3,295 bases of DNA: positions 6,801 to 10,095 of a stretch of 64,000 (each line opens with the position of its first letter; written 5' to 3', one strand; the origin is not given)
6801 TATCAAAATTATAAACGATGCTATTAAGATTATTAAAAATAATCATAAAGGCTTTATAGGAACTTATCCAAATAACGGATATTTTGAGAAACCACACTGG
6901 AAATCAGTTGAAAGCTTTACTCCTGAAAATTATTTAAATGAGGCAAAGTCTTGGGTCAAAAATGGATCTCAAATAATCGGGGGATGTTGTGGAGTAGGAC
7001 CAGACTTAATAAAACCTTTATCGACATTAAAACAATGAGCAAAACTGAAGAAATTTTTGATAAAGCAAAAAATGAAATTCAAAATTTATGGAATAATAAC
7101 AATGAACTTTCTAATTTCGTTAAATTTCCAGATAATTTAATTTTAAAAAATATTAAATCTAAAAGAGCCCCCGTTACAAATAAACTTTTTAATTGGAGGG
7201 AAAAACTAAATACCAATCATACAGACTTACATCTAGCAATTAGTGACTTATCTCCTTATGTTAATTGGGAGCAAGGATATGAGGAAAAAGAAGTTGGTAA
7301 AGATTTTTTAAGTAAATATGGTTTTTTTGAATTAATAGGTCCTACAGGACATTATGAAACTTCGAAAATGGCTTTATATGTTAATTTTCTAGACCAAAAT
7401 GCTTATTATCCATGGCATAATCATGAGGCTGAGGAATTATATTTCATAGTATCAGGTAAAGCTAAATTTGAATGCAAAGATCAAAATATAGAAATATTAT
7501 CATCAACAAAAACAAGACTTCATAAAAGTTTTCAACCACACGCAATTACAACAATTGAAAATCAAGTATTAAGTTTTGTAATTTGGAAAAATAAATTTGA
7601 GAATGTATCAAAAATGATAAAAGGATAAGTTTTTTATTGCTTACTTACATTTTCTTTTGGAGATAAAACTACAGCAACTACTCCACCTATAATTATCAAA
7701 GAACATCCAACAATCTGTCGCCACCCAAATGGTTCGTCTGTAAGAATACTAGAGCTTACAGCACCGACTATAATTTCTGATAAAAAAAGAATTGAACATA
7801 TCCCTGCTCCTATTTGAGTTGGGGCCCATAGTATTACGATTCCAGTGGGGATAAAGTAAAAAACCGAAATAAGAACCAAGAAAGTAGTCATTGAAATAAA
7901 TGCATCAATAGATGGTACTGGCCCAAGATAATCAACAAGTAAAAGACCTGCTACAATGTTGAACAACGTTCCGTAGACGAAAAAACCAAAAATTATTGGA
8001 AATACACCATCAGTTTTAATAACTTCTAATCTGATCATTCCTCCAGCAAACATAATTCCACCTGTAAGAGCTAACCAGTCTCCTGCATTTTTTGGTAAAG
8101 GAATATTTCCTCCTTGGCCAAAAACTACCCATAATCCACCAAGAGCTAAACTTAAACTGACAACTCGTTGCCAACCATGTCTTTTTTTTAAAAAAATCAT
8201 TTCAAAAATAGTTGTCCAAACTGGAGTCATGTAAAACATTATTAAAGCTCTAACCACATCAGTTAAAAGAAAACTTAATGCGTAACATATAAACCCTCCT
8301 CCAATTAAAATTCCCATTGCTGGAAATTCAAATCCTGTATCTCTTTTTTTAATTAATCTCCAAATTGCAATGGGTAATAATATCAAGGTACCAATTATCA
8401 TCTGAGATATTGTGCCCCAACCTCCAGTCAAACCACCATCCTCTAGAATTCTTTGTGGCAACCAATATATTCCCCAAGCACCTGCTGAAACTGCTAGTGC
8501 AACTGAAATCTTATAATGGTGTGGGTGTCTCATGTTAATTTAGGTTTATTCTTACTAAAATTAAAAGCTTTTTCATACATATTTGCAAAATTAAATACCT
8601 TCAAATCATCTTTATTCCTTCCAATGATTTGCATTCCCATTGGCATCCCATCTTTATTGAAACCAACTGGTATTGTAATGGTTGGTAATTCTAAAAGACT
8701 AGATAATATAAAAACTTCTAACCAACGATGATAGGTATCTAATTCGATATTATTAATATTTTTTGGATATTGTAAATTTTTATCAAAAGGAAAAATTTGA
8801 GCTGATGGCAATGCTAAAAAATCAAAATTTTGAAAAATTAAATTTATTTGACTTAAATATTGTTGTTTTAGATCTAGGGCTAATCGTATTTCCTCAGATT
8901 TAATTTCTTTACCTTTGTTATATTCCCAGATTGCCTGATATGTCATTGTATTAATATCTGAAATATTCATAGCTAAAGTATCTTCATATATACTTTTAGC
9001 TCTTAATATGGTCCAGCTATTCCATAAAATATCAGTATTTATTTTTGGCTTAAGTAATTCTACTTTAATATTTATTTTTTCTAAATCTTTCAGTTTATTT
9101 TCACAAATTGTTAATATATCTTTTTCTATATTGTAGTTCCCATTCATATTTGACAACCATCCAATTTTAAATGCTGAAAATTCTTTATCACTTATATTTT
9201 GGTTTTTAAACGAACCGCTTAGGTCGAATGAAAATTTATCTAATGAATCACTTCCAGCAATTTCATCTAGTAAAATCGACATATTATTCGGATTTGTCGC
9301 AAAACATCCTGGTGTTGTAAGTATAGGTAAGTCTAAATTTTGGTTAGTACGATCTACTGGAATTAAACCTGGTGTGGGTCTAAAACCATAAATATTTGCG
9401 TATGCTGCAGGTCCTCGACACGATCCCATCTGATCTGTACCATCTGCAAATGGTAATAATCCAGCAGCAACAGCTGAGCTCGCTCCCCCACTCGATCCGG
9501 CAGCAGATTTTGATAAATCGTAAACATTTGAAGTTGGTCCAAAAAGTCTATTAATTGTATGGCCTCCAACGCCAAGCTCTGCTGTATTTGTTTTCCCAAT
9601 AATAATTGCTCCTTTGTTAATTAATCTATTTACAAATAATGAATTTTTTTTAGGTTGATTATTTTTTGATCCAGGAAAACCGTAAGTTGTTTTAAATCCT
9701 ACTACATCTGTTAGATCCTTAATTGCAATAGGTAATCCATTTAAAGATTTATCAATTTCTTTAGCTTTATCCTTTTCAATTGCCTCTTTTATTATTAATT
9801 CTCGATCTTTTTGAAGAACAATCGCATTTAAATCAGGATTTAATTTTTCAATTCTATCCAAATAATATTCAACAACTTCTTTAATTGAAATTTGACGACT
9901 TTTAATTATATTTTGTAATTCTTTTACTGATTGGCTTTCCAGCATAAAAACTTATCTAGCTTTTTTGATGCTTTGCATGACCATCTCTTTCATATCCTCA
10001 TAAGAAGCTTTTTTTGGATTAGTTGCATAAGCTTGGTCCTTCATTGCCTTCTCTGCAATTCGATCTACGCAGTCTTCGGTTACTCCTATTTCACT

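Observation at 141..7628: Candidate sulfonium/acrylate catabolic module: a TRAP transporter divergent from CoA-transferase, ALDH, VOC, homocysteine methyltransferase and a DddQ-like cupin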

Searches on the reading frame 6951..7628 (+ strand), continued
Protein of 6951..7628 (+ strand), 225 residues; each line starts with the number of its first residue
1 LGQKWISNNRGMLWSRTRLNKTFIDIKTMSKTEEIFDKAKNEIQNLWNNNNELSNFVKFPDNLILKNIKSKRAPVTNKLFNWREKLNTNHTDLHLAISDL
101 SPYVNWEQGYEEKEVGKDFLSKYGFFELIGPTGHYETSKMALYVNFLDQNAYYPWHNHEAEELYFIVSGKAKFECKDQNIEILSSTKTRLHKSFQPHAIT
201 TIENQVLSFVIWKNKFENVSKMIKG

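Call 95: fold_search(model_id=the predicted structure, library=pdb)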
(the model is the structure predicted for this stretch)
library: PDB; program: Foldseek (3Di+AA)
matches with E <= 10: 1920; with E <= 0.001: 689
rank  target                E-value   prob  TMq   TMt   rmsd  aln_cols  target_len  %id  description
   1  4la3_A                2.0e-22  1.00  0.90  0.93   1.4       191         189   30  Crystal structure of dimethylsulphoniopropionate (DMSP) lyase DddQ Y131A in complex with DMSP (released 2014-01-15)
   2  4la2_B                2.8e-22  1.00  0.91  0.93   1.4       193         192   30  Crystal structure of dimethylsulphoniopropionate (DMSP) lyase DddQ (released 2014-01-15)
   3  5jsp_A                3.3e-22  1.00  0.90  0.92   1.4       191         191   31  New Mechanistic Insight from Substrate and Product Bound Structures of the Metal-dependent Dimethylsulfoniopropionate  (released 2017-02-22)
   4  4la2_A                4.0e-22  1.00  0.90  0.93   1.4       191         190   31  Crystal structure of dimethylsulphoniopropionate (DMSP) lyase DddQ (released 2014-01-15)
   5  4b29                  1.0e-21  1.00  0.93  0.94   1.7       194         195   29  Crystal structures of DMSP lyases RdDddP and RnDddQII (released 2012-07-25)
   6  5cu1                  8.2e-20  1.00  0.89  0.89   1.7       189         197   28  Crystal structure of DMSP lyase DddQ from Ruegeria pomeroyi DSS-3 (released 2016-08-17)
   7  5y4k                  3.6e-08  1.00  0.58  0.32   5.3       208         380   15  Crystal structure of DddY mutant Y260A (released 2017-11-01)
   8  5wse_D                5.2e-08  1.00  0.42  0.74   7.3       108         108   13  Crystal structure of a cupin protein (tm1459) in osmium (Os) substituted form I (released 2017-05-31)
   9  5xkx                  7.5e-08  1.00  0.54  0.30   5.4       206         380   16  Crystal structure of WT DddY (released 2017-11-01)
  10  7zvm                  1.1e-07  1.00  0.44  0.79   2.6       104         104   22  Thermococcus barophilus phosphomannose isomerase protein structure at 1.6 A (released 2022-08-24)
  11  5wsf_C                1.2e-07  1.00  0.42  0.73   7.1       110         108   14  Crystal structure of a cupin protein (tm1459) in osmium (Os)-substituted form II (released 2017-05-31)
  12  1lr5_B                1.9e-07  1.00  0.47  0.58   7.4       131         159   10  Crystal structure of auxin binding protein (released 2002-06-19)
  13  5wse_C                2.0e-07  1.00  0.42  0.72   1.8        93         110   14  Crystal structure of a cupin protein (tm1459) in osmium (Os) substituted form I (released 2017-05-31)
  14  1vj2_A                2.2e-07  1.00  0.43  0.71   7.4       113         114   13  Crystal structure of a novel family of manganese-containing cupin (tm1459) from thermotoga maritima at 1.65 A resoluti (released 2003-12-09)
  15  8hjy_A                2.2e-07  1.00  0.42  0.68   7.6       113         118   13  Crystal structure of a cupin protein (tm1459, H52A/H58E/F104W mutant) in copper (Cu) substituted form (released 2023-06-14)
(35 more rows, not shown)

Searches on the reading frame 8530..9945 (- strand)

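Call 3: search_protein_families(library=pfam, proteins=[window:8530-9945:-])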
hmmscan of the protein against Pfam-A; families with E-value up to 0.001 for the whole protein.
window:8530-9945:- (471 aa): 1 family
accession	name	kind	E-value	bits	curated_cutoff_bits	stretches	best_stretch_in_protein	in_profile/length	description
PF01425.27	Amidase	-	1.2e-75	255.7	27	1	23-449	1-443/445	Amidase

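Call 4: search_protein_families(library=ncbifam, proteins=[window:8530-9945:-])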
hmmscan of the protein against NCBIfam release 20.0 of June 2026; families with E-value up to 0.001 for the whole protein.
window:8530-9945:- (471 aa): 26 families (the best 25 are shown)
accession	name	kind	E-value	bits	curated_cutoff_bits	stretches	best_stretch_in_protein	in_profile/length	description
NF005686.0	PRK07486.1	subfamily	3.1e-137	458.2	465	1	5-468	14-480/486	amidase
NF004815.0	PRK06169.1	equivalog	2.3e-60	204.5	506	1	6-469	11-467/471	amidase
NF004816.0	PRK06170.1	equivalog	1.2e-58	199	503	1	5-462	12-483/493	amidase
TIGR00132.1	gatA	equivalog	2.9e-57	194.5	481.1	2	11-298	2-284/466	Asp-tRNA(Asn)/Glu-tRNA(Gln) amidotransferase subunit GatA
NF005687.0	PRK07487.1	subfamily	3.8e-54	184.2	428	1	6-455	9-450/468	amidase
NF005688.0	PRK07488.1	equivalog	1.1e-53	182.9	532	1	2-465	8-470/474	indoleacetamide hydrolase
NF005450.0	PRK07042.1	equivalog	1.4e-53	182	458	1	6-469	8-460/464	amidase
NF004717.0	PRK06061.1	equivalog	3.2e-52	177.8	498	1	5-469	17-475/483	amidase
NF009119.0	PRK12470.1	equivalog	1.7e-46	159.2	498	2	12-232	16-234/462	amidase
NF006043.0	PRK08186.1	subfamily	2.4e-46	158.4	487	1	4-464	6-451/600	allophanate hydrolase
NF006631.0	PRK09201.1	equivalog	7.2e-46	156.9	461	1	3-459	5-453/466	AtzE family amidohydrolase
TIGR02715.1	amido_AtzE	subfamily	5.7e-44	150.8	425.75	1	7-458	2-445/452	AtzE family amidohydrolase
TIGR02713.1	allophanate_hyd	equivalog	1.1e-42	146.4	511.05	1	52-462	14-414/563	allophanate hydrolase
NF006169.0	PRK08310.1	equivalog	1.5e-40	139.8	391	2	57-223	15-181/395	amidase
NF005099.0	PRK06529.1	equivalog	2.7e-38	132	505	1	9-198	8-194/484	amidase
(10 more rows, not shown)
